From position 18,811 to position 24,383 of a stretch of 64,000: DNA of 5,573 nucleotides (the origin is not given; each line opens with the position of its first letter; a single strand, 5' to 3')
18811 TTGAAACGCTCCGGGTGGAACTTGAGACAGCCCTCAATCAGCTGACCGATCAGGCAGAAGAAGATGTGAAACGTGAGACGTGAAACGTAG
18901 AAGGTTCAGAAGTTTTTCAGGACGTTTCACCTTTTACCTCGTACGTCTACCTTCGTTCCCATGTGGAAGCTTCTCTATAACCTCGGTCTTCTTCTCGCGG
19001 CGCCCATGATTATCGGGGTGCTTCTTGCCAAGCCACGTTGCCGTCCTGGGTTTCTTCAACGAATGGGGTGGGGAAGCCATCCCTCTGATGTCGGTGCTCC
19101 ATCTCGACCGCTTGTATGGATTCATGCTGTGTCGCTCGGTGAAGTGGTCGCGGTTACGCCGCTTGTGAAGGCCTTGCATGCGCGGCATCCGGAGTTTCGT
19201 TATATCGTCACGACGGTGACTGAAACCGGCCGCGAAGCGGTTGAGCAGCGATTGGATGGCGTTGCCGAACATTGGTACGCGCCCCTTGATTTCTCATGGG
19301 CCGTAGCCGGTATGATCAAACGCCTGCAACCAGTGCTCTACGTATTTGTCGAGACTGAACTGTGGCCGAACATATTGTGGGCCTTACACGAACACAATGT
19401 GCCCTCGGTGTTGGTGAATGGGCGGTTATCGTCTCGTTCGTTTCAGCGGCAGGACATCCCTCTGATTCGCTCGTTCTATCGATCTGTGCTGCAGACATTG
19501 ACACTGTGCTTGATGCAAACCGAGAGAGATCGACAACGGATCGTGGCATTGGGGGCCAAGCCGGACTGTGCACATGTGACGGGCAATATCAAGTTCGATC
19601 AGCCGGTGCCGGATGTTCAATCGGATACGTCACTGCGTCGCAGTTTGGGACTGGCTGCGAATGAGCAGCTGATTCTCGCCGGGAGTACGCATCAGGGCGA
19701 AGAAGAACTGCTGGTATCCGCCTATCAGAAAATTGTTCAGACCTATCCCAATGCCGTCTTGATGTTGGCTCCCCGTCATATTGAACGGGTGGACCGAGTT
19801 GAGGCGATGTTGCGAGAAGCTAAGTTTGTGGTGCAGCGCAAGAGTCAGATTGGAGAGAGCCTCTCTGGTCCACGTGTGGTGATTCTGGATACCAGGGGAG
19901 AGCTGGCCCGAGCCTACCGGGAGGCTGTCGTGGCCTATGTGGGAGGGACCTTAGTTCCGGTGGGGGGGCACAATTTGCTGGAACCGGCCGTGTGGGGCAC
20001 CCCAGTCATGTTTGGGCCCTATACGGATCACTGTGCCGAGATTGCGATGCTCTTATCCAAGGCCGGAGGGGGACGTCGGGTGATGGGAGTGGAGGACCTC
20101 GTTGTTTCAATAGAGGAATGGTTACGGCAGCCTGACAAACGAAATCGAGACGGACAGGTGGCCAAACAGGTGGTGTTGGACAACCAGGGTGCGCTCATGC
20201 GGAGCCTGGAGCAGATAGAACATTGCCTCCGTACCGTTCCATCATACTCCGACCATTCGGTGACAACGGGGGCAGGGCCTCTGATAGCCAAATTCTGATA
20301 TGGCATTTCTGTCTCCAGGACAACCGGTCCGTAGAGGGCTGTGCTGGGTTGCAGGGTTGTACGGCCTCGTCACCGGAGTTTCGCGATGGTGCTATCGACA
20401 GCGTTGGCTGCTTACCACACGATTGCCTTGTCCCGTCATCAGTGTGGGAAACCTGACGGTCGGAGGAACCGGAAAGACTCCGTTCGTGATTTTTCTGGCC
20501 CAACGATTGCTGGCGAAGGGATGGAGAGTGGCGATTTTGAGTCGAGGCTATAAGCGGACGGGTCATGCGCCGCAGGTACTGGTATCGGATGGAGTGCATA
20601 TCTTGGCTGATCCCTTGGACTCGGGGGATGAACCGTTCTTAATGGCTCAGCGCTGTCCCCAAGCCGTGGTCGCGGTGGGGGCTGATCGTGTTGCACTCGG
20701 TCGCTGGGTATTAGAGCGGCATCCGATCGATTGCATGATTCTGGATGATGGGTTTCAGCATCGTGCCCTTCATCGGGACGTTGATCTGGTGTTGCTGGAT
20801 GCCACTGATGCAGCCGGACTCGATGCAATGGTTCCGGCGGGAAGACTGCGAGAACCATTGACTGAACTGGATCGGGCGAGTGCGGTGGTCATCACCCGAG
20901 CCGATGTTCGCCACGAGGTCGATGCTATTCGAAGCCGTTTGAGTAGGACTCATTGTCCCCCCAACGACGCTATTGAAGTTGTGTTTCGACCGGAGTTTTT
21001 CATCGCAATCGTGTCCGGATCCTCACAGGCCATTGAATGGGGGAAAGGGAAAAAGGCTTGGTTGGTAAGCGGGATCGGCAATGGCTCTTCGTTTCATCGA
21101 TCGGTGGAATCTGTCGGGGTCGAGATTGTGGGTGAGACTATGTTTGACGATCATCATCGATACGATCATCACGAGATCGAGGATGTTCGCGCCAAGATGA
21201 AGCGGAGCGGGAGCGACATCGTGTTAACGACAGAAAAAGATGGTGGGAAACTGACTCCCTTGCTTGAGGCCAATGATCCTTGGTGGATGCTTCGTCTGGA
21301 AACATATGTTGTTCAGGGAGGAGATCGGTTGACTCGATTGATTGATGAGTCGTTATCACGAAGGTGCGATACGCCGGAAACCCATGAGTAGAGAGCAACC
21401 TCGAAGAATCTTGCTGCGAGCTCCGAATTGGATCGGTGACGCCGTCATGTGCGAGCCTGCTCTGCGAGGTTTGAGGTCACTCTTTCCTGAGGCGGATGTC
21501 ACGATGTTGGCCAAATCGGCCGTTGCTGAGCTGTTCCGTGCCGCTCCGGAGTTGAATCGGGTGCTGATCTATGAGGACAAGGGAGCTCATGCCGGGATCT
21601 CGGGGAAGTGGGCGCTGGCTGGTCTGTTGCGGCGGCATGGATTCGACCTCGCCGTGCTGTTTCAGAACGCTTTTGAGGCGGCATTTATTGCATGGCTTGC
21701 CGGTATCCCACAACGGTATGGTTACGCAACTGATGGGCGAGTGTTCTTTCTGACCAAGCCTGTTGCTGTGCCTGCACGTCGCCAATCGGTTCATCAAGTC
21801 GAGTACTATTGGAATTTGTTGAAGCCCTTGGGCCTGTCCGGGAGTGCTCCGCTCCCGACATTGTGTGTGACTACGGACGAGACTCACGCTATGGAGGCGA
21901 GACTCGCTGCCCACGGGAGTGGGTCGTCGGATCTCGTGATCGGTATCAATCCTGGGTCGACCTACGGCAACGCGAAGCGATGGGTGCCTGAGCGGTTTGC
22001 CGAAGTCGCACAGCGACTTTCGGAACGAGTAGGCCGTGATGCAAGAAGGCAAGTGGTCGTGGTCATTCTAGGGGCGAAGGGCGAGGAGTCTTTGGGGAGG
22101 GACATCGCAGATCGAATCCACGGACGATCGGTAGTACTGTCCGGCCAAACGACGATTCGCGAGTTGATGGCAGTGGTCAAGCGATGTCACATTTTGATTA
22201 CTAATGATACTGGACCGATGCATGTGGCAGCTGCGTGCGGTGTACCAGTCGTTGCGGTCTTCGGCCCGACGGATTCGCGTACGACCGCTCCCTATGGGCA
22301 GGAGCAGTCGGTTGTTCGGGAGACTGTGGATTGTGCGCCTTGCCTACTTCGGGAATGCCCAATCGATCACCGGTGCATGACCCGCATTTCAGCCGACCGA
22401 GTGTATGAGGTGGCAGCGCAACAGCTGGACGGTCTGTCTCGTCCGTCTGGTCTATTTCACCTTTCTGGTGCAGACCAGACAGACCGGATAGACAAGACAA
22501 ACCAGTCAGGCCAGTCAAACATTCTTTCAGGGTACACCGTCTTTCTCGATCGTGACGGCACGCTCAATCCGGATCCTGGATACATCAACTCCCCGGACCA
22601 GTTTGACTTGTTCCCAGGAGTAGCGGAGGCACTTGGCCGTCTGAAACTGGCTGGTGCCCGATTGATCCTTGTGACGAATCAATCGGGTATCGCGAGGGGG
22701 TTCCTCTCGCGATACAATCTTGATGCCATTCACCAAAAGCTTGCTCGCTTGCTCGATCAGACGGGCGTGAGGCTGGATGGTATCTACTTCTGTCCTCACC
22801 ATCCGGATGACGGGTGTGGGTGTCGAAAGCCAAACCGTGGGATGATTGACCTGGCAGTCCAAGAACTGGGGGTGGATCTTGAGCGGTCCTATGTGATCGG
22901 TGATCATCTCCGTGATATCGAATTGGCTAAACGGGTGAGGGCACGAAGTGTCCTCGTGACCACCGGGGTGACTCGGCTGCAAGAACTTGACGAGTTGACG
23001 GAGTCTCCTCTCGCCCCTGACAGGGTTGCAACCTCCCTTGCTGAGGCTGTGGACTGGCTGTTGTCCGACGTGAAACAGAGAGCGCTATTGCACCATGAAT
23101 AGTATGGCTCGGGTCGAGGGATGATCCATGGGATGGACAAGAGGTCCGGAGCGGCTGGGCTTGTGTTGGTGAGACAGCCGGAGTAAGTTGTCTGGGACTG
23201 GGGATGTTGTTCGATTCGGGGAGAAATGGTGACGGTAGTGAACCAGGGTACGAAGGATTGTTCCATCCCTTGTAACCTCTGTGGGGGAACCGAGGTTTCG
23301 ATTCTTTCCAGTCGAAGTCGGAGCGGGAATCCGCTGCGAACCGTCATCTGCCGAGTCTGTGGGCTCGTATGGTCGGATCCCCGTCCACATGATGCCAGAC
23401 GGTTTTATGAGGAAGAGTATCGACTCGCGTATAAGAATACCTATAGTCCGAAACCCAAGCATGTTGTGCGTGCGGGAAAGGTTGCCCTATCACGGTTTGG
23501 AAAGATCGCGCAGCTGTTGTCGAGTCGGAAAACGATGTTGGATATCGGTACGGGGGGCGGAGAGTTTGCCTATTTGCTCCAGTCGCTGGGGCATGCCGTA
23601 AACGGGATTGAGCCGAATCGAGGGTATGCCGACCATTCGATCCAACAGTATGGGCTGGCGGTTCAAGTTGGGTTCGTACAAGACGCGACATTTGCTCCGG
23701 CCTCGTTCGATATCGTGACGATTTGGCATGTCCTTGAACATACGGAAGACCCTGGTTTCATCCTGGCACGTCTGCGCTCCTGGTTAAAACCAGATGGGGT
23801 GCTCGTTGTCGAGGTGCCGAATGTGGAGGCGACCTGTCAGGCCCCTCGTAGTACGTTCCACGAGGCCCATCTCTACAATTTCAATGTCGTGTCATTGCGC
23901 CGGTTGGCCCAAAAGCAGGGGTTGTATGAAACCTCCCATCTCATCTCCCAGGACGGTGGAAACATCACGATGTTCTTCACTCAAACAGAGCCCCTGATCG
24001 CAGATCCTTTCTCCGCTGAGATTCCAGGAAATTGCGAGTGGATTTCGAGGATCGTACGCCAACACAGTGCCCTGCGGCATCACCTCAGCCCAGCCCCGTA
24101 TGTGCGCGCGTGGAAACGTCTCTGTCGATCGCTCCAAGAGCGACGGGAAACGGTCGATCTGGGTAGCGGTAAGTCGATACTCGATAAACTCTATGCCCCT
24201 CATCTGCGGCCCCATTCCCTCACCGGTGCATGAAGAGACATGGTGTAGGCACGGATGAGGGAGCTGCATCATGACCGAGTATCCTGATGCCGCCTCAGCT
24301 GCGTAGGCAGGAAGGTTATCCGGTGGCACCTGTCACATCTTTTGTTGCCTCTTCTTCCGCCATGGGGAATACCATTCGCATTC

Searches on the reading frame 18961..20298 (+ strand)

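Call 80: search_protein_families(library=pfam, proteins=[window:18961-20298:+], max_evalue=0.00001)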
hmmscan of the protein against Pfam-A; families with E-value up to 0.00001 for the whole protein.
window:18961-20298:+ (445 aa): 1 family
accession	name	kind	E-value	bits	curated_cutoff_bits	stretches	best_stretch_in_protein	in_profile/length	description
PF04413.22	Glycos_transf_N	-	1.5e-60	204.2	23.9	1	33-214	5-179/179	3-Deoxy-D-manno-octulosonic-acid transferase (kdotransferase)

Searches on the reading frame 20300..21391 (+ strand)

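Call 80: search_protein_families(library=pfam, proteins=[window:20300-21391:+], max_evalue=0.00001)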
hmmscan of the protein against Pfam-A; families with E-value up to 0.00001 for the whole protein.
window:20300-21391:+ (363 aa): 1 family
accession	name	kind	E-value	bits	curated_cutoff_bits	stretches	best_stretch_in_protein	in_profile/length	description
PF02606.20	LpxK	-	5.4e-87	292.4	27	1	14-350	5-325/328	Tetraacyldisaccharide-1-P 4'-kinase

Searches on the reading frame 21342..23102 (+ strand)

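Call 80: search_protein_families(library=pfam, proteins=[window:21342-23102:+], max_evalue=0.00001)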
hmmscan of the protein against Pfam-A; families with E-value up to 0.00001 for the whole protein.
window:21342-23102:+ (586 aa): 5 families
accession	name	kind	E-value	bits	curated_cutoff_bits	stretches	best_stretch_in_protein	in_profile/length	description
PF01075.23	Glyco_transf_9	-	2e-43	148.9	22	1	91-342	3-244/247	Glycosyltransferase family 9 (heptosyltransferase)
PF13242.12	Hydrolase_like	-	1.3e-18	67.1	22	1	494-569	2-75/75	HAD-hyrolase-like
PF00702.32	Hydrolase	-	8.1e-12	46.4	26.4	1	413-532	89-190/191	haloacid dehalogenase-like hydrolase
PF13419.12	HAD_2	-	2.2e-07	31.6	23.8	0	495-539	134-178/178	Haloacid dehalogenase-like hydrolase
PF08645.17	PNK3P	-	3.4e-06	27.3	22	1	418-521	24-125/161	Polynucleotide kinase 3 phosphatase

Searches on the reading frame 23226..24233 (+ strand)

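Call 80: search_protein_families(library=pfam, proteins=[window:23226-24233:+], max_evalue=0.00001)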
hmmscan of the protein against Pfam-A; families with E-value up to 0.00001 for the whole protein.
window:23226-24233:+ (335 aa): 5 families
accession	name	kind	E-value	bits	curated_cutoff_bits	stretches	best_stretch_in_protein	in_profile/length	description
PF13489.12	Methyltransf_23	-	3.4e-20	72.9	27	1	95-234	17-160/164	Methyltransferase domain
PF08241.18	Methyltransf_11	-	1.1e-13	52.1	21.2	1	105-195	1-95/95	Methyltransferase domain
PF08242.18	Methyltransf_12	-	5.3e-10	40.3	30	1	105-193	1-98/98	Methyltransferase domain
PF13649.12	Methyltransf_25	-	1.2e-09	39.1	27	1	105-191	2-97/97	Methyltransferase domain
PF13847.12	Methyltransf_31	-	1.3e-08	35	27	1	99-205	2-119/145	Methyltransferase domain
